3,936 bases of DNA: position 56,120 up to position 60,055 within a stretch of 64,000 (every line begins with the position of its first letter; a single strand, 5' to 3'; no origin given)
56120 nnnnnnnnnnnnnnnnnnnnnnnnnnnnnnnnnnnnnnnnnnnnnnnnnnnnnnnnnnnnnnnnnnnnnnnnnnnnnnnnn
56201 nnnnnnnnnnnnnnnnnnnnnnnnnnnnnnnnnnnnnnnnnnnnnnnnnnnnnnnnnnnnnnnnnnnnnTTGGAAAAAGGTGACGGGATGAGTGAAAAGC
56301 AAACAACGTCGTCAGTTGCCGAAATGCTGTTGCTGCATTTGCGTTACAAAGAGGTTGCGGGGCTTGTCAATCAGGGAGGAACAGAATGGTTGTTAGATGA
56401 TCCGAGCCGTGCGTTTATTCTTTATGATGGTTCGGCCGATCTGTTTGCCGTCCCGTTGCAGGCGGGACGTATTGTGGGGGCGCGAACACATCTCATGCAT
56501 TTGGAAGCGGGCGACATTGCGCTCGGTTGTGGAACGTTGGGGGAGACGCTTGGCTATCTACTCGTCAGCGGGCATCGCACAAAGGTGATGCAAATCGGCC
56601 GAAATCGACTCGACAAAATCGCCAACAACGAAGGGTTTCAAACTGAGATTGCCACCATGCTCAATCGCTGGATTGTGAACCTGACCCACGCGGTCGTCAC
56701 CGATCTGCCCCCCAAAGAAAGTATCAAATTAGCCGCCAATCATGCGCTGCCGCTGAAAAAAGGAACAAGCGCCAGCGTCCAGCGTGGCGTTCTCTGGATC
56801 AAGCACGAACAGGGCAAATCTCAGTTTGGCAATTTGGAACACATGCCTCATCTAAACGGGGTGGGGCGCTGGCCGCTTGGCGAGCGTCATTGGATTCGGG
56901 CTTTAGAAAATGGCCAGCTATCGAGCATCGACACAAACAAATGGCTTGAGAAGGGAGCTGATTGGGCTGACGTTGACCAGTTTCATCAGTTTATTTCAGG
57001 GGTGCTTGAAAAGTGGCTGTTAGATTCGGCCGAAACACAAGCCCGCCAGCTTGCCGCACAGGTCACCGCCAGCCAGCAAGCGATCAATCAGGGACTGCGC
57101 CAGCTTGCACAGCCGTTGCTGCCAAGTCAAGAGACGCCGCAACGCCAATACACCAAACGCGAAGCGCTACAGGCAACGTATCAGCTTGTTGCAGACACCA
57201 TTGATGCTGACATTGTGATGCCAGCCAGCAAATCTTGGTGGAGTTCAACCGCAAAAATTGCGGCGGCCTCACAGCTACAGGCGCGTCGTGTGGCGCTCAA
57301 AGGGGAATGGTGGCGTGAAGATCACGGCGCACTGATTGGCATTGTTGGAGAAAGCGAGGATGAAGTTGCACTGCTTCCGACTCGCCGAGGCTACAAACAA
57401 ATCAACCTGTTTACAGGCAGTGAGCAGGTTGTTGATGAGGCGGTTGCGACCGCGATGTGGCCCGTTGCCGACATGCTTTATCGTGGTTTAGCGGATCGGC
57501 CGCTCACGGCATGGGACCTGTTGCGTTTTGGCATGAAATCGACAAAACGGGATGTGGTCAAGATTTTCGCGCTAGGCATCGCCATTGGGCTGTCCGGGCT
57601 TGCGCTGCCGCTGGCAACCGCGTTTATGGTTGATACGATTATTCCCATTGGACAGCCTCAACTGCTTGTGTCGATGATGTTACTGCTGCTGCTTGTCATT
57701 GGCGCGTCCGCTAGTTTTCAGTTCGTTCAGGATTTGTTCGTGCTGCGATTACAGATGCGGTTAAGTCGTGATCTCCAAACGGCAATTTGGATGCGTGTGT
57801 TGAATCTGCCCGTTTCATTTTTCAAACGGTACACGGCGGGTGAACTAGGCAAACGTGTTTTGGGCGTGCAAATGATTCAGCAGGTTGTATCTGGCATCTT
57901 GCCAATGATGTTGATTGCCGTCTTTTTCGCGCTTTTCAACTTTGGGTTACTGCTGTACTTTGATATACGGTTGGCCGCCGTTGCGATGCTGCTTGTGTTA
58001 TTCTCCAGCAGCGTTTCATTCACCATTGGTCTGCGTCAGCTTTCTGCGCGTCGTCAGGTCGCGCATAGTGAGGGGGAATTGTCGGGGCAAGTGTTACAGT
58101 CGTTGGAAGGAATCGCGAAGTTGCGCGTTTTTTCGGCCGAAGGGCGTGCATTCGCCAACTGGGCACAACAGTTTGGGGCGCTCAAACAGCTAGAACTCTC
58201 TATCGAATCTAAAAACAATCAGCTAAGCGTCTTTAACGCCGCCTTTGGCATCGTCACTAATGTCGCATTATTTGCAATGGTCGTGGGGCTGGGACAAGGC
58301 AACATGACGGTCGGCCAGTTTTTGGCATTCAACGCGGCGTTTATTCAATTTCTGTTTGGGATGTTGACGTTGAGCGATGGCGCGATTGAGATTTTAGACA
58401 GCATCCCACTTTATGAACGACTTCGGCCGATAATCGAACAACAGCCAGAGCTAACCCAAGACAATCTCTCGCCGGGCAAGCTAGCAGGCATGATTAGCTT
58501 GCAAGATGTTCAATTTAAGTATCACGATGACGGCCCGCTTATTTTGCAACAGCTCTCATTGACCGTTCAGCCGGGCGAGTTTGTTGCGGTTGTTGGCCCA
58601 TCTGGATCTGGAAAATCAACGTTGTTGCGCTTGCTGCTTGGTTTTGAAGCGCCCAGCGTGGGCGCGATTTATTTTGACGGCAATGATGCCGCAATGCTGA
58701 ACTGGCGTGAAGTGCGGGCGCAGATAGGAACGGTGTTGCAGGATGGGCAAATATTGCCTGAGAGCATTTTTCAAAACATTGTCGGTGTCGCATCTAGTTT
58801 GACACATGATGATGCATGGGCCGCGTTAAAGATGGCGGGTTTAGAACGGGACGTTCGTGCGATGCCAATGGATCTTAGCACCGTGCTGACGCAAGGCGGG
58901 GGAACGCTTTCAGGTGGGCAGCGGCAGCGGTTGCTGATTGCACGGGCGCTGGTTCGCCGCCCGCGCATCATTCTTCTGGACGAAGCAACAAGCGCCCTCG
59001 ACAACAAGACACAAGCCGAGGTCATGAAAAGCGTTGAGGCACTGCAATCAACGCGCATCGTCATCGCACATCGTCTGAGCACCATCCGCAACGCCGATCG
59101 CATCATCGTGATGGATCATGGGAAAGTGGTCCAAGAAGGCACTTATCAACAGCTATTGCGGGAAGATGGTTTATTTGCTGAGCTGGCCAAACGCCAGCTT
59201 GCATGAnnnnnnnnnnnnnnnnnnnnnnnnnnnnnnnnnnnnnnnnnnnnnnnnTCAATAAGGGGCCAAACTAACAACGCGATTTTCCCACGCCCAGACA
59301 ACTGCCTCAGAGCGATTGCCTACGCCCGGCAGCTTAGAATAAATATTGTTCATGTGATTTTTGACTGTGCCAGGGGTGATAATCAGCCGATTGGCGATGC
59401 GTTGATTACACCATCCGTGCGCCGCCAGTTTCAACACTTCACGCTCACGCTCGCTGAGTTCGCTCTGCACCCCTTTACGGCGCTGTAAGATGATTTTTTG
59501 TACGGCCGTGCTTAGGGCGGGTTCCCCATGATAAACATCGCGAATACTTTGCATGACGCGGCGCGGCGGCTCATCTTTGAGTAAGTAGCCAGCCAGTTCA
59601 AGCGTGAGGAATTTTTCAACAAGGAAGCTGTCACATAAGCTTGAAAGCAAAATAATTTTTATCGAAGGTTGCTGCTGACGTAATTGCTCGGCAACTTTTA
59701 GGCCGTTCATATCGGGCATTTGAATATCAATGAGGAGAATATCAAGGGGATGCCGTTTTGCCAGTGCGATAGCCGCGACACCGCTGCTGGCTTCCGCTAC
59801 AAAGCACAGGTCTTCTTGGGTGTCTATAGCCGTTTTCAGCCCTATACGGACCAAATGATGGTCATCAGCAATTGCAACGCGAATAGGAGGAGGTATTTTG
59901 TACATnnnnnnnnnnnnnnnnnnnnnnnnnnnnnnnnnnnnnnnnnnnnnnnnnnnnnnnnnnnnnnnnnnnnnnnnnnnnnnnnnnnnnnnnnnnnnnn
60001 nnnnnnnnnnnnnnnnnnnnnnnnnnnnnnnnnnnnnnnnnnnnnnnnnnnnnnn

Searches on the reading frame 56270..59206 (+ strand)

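Call 8: search_protein_families(library=ncbifam, proteins=[window:56270-59206:+], max_evalue=0.01)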
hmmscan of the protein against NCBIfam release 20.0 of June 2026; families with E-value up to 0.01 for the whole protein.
window:56270-59206:+ (978 aa): 190 families (the best 25 are shown)
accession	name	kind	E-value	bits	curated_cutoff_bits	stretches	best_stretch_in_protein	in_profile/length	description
TIGR03797.1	NHLM_micro_ABC2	equivalog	2e-246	819.8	709.4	1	299-977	3-686/686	NHLP bacteriocin export ABC transporter permease/ATPase subunit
TIGR03796.1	NHLM_micro_ABC1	equivalog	1.9e-106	357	853.3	1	413-972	140-708/710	NHLP family bacteriocin export ABC transporter peptidase/permease/ATPase subunit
TIGR02203.1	MsbA_lipidA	equivalog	1.4e-90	304.4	602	1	446-976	34-569/572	lipid A export permease/ATP-binding protein MsbA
TIGR01846.1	type_I_sec_HlyB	subfamily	9.2e-86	288.6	725.55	1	424-976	136-692/694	type I secretion system permease/ATPase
TIGR02204.1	MsbA_rel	hypoth_equivalog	6.7e-83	279.3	780.4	1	420-977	12-576/576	ABC transporter, permease/ATP-binding protein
TIGR00958.1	3a01208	subfamily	5e-78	263.1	874.6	1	415-972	150-710/711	antigen peptide transporter 2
TIGR03375.1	type_I_sec_LssB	subfamily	8.2e-74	249.1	693.1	1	422-964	144-690/696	type I secretion system permease/ATPase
NF010178.0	PRK13657.1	equivalog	1.2e-72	245.2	733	1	424-976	16-570/588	glucan ABC transporter ATP-binding protein/ permease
NF045513.1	HepA_fam_ABC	equivalog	2.3e-72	244.3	725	1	466-971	94-604/610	heterocyst formation ABC transporter subunit HepA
TIGR01193.1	bacteriocin_ABC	subfamily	7.9e-71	239.5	523.85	1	426-974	155-707/708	peptide cleavage/export ABC transporter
NF052233.1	CphA_assoc_ABC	equivalog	1.9e-62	211.7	880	1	414-976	172-743/766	cyanophycin metabolism-associated ABC transporter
NF008364.0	PRK11160.1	equivalog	1.4e-61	208.8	630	1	497-975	90-574/575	heme ABC transporter ATP-binding protein/permease CydC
NF008381.0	PRK11176.1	equivalog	1.7e-60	205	867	1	464-977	62-580/582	lipid A ABC transporter ATP-binding protein/permease MsbA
TIGR02857.1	CydD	equivalog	5.6e-57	193.9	435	1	427-948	3-529/529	thiol reductant ABC exporter subunit CydD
NF008056.1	PRK10790.1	equivalog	7.3e-57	193.2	746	1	417-977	14-576/584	SmdB family multidrug efflux ABC transporter permease/ATP-binding protein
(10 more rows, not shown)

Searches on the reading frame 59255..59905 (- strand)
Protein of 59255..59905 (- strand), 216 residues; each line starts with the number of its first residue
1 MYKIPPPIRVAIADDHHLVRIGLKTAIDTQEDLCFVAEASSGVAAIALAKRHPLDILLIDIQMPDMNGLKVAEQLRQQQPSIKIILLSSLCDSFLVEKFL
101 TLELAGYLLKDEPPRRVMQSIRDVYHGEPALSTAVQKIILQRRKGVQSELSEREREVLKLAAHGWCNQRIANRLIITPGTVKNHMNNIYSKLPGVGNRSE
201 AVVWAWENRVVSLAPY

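Call 42: search_protein_families(library=pfam, proteins=[window:59255-59905:-], max_evalue=0.001)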
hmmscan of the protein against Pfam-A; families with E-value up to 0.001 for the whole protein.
window:59255-59905:- (216 aa): 3 families
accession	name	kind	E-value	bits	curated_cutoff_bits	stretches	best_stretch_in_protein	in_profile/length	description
PF00072.30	Response_reg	-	7.1e-25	87.8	30.2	1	10-121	1-110/111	Response regulator receiver domain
PF00196.25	GerE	-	5.5e-16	58.4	23.5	1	149-205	2-57/57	Bacterial regulatory proteins, luxR family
PF08281.18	Sigma70_r4_2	-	4.5e-05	23.4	25.7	1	149-187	10-49/54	Sigma-70, region 4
